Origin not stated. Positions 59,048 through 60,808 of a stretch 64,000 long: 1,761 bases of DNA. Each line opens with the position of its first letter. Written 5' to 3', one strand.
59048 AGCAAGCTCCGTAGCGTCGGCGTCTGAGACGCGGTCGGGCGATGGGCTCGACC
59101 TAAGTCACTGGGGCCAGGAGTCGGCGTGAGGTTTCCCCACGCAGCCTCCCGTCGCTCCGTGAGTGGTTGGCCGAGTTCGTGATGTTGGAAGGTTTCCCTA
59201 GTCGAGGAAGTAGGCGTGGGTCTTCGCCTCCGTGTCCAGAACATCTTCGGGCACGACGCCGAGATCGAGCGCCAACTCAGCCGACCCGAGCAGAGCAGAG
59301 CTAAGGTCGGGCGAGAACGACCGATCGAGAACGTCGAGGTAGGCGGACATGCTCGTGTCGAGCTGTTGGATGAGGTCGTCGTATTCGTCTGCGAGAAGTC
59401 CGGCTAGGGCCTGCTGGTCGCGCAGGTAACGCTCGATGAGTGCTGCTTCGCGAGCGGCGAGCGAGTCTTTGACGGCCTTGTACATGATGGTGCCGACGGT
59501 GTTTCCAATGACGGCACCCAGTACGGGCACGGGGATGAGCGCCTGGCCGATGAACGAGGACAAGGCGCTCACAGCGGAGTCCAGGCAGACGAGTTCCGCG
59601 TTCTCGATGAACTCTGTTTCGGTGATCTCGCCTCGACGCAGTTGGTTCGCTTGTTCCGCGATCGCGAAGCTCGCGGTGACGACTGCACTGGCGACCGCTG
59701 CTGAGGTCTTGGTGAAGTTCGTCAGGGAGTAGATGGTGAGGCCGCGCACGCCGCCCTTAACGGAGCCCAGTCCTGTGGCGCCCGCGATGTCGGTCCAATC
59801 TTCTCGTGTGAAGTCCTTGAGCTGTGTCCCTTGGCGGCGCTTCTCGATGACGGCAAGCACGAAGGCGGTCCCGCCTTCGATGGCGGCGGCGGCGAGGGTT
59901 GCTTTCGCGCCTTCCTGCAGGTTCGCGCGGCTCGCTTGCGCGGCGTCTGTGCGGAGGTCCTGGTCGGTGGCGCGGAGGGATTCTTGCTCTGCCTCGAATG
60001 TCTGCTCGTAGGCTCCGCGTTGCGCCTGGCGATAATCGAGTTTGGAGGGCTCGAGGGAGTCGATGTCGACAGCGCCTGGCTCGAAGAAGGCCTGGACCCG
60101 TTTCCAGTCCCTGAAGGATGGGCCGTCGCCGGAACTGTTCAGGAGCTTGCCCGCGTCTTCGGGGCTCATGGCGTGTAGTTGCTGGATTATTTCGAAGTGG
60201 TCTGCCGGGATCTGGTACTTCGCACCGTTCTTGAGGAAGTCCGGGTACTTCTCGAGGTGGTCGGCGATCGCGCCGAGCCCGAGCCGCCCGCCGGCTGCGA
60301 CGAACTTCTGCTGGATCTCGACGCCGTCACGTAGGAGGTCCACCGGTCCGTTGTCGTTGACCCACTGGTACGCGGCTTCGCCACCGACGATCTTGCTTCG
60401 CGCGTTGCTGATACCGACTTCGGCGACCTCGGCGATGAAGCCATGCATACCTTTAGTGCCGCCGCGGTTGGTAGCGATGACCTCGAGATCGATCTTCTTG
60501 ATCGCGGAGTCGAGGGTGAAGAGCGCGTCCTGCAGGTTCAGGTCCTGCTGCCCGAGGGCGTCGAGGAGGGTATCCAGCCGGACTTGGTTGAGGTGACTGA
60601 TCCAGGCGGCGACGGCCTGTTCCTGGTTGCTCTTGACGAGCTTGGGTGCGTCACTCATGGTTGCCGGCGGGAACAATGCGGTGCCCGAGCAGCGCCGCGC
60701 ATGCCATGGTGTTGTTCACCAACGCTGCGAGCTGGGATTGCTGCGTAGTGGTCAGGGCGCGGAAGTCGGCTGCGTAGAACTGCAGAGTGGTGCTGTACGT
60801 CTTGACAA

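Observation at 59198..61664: Unassignable, translationally coupled two-gene membrane module (glycine-zipper protein + 486-aa partner)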

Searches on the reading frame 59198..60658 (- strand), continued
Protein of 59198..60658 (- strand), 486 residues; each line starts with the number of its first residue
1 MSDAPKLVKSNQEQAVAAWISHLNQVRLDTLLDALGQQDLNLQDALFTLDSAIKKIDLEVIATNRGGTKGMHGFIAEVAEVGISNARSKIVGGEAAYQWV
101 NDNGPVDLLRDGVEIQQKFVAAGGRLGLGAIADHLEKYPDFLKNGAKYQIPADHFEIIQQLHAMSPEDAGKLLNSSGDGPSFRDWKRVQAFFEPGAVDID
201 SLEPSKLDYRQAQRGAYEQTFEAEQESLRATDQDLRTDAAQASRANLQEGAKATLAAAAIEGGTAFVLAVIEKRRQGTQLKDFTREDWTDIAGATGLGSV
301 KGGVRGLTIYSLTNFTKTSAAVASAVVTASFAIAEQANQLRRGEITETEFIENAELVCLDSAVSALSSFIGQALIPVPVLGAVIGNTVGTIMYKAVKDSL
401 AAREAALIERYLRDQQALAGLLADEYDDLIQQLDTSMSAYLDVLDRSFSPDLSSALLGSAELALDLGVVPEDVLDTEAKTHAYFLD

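Call 81: fold_search(model_id=the predicted structure, library=viral)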
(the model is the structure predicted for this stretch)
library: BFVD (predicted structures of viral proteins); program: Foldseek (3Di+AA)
matches with E <= 10: 177; with E <= 0.001: 0
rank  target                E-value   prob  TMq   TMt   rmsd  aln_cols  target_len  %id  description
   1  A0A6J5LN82            1.0e-01  0.30  0.12  0.15  70.9       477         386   10  Uncharacterized protein (Fragment) [uncultured Caudovirales phage]
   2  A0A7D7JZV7            1.5e-01  0.35  0.14  0.13  34.2       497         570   10  (no name in the UniProt tables at hand)
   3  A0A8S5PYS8            1.9e-01  0.21  0.12  0.08  56.1       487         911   13  Tail fiber protein [Podoviridae sp. ctIlO27]
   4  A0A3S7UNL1            1.9e-01  0.13  0.12  0.07  69.4       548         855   14  Tail protein [Lactobacillus phage Iacchus]
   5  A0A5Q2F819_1          3.0e-01  0.10  0.10  0.06  42.6       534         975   12  Tape measure protein [Gordonia phage Sixama]
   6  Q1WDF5                3.5e-01  0.13  0.12  0.06  36.6       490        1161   15  (no name in the UniProt tables at hand)
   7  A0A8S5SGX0            4.4e-01  0.12  0.13  0.07  47.8       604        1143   12  Minor tail protein [Siphoviridae sp. ctBCr48]
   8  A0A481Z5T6            4.8e-01  0.04  0.06  0.05  50.3       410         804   11  Chromosome segregation ATPase [Pithovirus LCPAC103]
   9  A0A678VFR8            5.0e-01  0.06  0.10  0.08  36.3       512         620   12  Tail adsorption protein [Lactococcus phage vB_Llc_bIBBAm4]
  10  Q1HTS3                5.5e-01  0.10  0.12  0.11  98.6       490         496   12  F3L [Squirrelpox virus]
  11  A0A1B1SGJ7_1          6.0e-01  0.25  0.12  0.06  39.5       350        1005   13  (no name in the UniProt tables at hand)
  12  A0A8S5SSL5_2          6.0e-01  0.20  0.16  0.11  52.7       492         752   12  Minor tail protein [Siphoviridae sp. ctv838]
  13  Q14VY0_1              6.0e-01  0.06  0.09  0.05  93.2       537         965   14  ORF126 [Ranid herpesvirus 2]
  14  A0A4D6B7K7            6.6e-01  0.09  0.13  0.08  40.1       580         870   13  (no name in the UniProt tables at hand)
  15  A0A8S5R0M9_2          6.6e-01  0.08  0.11  0.08  33.0       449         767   13  Chromosome segregation ATPase [Siphoviridae sp. ctyvQ1]
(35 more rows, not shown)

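Call 94: get_annotated_region(hit=H12, flank=8000)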
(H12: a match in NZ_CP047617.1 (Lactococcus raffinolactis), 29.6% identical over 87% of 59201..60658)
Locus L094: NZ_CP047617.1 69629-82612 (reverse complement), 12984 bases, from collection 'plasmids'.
description: Lactococcus raffinolactis strain Lr_19_5 plasmid pLraf_19_5_1, complete sequence
organism: Lactococcus raffinolactis (NCBI taxid 1366)
taxonomy: Bacteria; Bacillota; Bacilli; Lactobacillales; Streptococcaceae; Lactococcus; Lactococcus raffinolactis
host: -; source: pure culture from sewage,sewage from Environmental Centre Robert O. Picard; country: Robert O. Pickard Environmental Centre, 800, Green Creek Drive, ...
typing (MOB-suite, as given by PLSDB): non-mobilizable
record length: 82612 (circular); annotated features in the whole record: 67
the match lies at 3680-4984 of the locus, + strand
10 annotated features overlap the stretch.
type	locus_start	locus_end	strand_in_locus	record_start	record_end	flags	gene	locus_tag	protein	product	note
CDS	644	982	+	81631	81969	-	-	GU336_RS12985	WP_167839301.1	bacteriocin immunity protein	-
CDS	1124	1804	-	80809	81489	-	-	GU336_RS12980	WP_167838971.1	IS6-like element IS1216 family transposase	GO:0006313 - DNA transposition [Evidence IEA]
CDS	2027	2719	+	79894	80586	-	-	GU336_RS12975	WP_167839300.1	hypothetical protein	-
CDS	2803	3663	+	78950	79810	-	-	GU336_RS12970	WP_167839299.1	hypothetical protein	-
CDS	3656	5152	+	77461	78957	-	-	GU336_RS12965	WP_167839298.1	hypothetical protein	-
predicted_resistance_gene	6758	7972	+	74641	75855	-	mef(A)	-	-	macrolide efflux MFS transporter Mef(A)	predicted by amrfinderplus; class MACROLIDE; identity 97.28%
predicted_resistance_gene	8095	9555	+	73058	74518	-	msr(D)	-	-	ABC-F type ribosomal protection protein Msr(D)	predicted by amrfinderplus; class MACROLIDE/STREPTOGRAMIN; identity 96.3%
CDS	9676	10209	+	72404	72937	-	-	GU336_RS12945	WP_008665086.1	GrpB family protein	-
CDS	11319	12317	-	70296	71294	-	-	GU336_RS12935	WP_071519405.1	IS5-like element IS1194 family transposase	GO:0006313 - DNA transposition [Evidence IEA]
CDS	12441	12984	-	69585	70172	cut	-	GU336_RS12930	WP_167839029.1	recombinase family protein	GO:0006310 - DNA recombination [Evidence IEA]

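Call 95: get_annotated_region(hit=H8, flank=8000)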
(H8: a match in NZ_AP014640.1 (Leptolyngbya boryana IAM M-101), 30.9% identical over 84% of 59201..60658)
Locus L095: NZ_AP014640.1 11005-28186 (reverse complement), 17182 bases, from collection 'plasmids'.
description: Leptolyngbya boryana IAM M-101 plasmid pLBX
organism: Leptolyngbya boryana IAM M-101 (NCBI taxid 411966)
taxonomy: Bacteria; Cyanobacteriota; Cyanophyceae; Leptolyngbyales; Leptolyngbyaceae; Leptolyngbya; Leptolyngbya boryana; Leptolyngbya boryana IAM M-101
host: -; source: -; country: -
typing (MOB-suite, as given by PLSDB): non-mobilizable
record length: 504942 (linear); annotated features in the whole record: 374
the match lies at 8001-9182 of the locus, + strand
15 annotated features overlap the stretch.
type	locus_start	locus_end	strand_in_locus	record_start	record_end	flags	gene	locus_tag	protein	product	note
CDS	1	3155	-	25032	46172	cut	-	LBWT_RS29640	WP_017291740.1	putative Ig domain-containing protein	-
CDS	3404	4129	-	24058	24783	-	-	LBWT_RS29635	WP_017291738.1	hypothetical protein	-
CDS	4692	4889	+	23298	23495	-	-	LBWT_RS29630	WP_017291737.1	hypothetical protein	-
CDS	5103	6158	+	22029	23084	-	-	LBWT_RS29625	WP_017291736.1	protein kinase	GO:0006468 - protein phosphorylation [Evidence IEA]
CDS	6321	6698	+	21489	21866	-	-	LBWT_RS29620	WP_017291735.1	hypothetical protein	-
CDS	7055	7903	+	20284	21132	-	-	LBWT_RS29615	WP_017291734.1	hypothetical protein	-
CDS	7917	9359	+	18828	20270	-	-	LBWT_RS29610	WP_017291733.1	hypothetical protein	-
CDS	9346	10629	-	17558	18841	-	-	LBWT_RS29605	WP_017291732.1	hypothetical protein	-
CDS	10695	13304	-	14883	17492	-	-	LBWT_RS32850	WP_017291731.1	AAA family ATPase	-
CDS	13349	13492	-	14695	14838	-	-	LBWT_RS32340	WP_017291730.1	hypothetical protein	-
CDS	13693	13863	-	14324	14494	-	-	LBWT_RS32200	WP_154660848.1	hypothetical protein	-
CDS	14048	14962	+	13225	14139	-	-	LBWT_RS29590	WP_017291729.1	hypothetical protein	-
CDS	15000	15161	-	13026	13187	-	-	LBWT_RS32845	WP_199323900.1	hypothetical protein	-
CDS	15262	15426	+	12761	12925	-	-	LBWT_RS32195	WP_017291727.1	hypothetical protein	-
CDS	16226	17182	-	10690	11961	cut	-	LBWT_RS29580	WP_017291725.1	hypothetical protein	-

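Call 96: get_annotated_region(hit=H6, flank=8000)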
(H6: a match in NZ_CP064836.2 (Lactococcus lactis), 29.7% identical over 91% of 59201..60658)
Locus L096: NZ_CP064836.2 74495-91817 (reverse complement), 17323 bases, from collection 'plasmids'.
description: Lactococcus lactis subsp. lactis strain DRC3 plasmid pDRC3A, complete sequence
organism: Lactococcus lactis (NCBI taxid 1360)
taxonomy: Bacteria; Bacillota; Bacilli; Lactobacillales; Streptococcaceae; Lactococcus; Lactococcus lactis
host: -; source: Whole organism,Dairy; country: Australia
typing (MOB-suite, as given by PLSDB): mobilizable; replicon rep_cluster_2422,rep_cluster_554,rep_cluster_667; relaxase MOB_Unknown
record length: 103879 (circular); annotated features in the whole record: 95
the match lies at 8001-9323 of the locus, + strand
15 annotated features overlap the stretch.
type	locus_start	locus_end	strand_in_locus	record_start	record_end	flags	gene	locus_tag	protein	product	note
CDS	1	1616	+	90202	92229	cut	-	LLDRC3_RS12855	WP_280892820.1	dynamin family protein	-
CDS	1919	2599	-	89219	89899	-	-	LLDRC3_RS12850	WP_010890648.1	IS6-like element ISS1S family transposase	-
CDS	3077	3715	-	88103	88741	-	-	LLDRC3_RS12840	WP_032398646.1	hypothetical protein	-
CDS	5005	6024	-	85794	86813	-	-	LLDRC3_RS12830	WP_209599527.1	hypothetical protein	-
CDS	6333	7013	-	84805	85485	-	-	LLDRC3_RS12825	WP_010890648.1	IS6-like element ISS1S family transposase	-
CDS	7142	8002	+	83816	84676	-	-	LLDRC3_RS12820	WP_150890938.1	hypothetical protein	-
CDS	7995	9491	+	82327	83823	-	-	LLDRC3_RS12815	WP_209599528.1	hypothetical protein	-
CDS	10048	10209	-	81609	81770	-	-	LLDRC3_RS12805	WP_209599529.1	hypothetical protein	-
CDS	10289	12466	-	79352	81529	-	-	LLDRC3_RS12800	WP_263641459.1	dynamin family protein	-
CDS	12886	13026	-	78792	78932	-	-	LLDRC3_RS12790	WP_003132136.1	hypothetical protein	-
CDS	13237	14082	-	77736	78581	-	-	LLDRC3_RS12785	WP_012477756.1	aldo/keto reductase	-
CDS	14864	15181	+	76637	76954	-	-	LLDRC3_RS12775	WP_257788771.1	DDE-type integrase/transposase/recombinase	GO:0015074 - DNA integration [Evidence IEA]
CDS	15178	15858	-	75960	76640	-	-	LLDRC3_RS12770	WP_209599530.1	IS6-like element ISS1S family transposase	-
CDS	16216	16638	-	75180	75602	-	-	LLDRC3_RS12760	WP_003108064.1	cupin domain-containing protein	-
CDS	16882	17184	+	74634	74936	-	-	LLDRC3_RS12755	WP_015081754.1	bacteriocin immunity protein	-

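Call 99: search_protein_families(library=padloc, alignment_id=A7, max_evalue=1e-10)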
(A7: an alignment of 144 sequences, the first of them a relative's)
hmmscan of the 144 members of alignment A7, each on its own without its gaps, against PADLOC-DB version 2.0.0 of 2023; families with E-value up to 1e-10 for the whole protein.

A. member 1, L001:7954-8739:- (261 aa): 0 families

B. families by the number of members that match (of 144 scanned): 168 families (the first 25 are shown)
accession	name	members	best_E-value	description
PDLC05027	PDC-S48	4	9.6e-155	-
PDLC05028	PDC-S48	4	1e-66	-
PDLC01247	DEDDh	4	1.1e-37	"CAS-I,CAS-II,CAS-III,CAS-IV,CAS-V,CAS-VI; associated"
PDLC04819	PDC-S02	4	2e-28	-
PDLC04806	PDC-S02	4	3.7e-22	-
PDLC04796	PDC-S02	3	2.7e-30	-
PDLC03657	mREase_IV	2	2.5e-74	Type IV methyl-directed restriction enzyme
PDLC01087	C3a187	2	1.5e-32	NERD+UvrD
PDLC00132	GajB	2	2.1e-24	UrvD helicase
PDLC00117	GajB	2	1.9e-21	UrvD helicase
PDLC03802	RTasHel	2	2.4e-21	DRT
PDLC00114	GajB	2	9.7e-18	UrvD helicase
PDLC00104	GajB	2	3.6e-16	UrvD helicase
PDLC00108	GajB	2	2.4e-12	UrvD helicase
PDLC00106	GajB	2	1.6e-11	UrvD helicase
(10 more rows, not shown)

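Call 101: search_protein_families(library=padloc, alignment_id=A8, max_evalue=1e-10)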
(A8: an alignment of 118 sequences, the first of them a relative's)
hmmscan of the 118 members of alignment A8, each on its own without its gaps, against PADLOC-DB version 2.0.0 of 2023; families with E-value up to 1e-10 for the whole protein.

A. member 1, L001:1720-2427:- (235 aa): 0 families

B. families by the number of members that match (of 118 scanned): 96 families (the first 25 are shown)
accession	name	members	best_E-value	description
PDLC03021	MTase_I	1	1.4e-191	Type I methyltransferase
PDLC03631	REase_MTase_IIG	1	4.4e-131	Type IIG restriction enzyme-methyltransferase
PDLC03047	REase_I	1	1.9e-117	Type I restriction enzyme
PDLC03026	MTase_I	1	6.7e-72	Type I methyltransferase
PDLC03025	MTase_I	1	8.7e-72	Type I methyltransferase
PDLC02225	AbiEi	1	2.9e-47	AbiEi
PDLC02239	AbiEi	1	3e-47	AbiEi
PDLC03036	MTase_I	1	1.2e-40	Type I methyltransferase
PDLC04134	mad2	1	3.7e-40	mads_2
PDLC03049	REase_I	1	9.5e-40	Type I restriction enzyme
PDLC03042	REase_I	1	6.9e-35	Type I restriction enzyme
PDLC03022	MTase_I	1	1.5e-32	Type I methyltransferase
PDLC03031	MTase_I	1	2.1e-32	Type I methyltransferase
PDLC02265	AbiEi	1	6.5e-32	AbiEi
PDLC02283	AbiEi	1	3.6e-29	AbiEi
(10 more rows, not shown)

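Call 112: find_related_loci(query=A1, collection=viral_contigs, flank=8000)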
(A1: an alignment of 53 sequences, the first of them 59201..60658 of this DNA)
Query A1 (486 aa) in viral_contigs; peptide patterns used: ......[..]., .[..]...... (x = any residue, [..] = any of these).
57 stretches matched a pattern; 3 encode a relative of the query (tblastn E <= 1e-3); 3 distinct loci.
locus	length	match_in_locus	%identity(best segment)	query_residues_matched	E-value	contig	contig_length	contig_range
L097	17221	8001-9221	30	13-419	1e-47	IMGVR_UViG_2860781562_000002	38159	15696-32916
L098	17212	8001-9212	29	72-485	1e-36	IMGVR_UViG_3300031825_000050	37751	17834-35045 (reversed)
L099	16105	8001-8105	54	368-402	9e-6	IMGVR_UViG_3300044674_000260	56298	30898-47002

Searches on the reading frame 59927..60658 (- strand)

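Call 33: search_protein_families(library=pfam, proteins=[window:59927-60658:-], max_evalue=10)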
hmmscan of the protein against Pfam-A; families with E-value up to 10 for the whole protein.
seq(244 aa): 1 family
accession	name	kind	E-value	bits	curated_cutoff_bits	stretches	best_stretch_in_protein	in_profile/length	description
PF09113.15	N-glycanase_C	-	0.047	13.9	25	1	43-85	11-53/140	Peptide-N-glycosidase F, C terminal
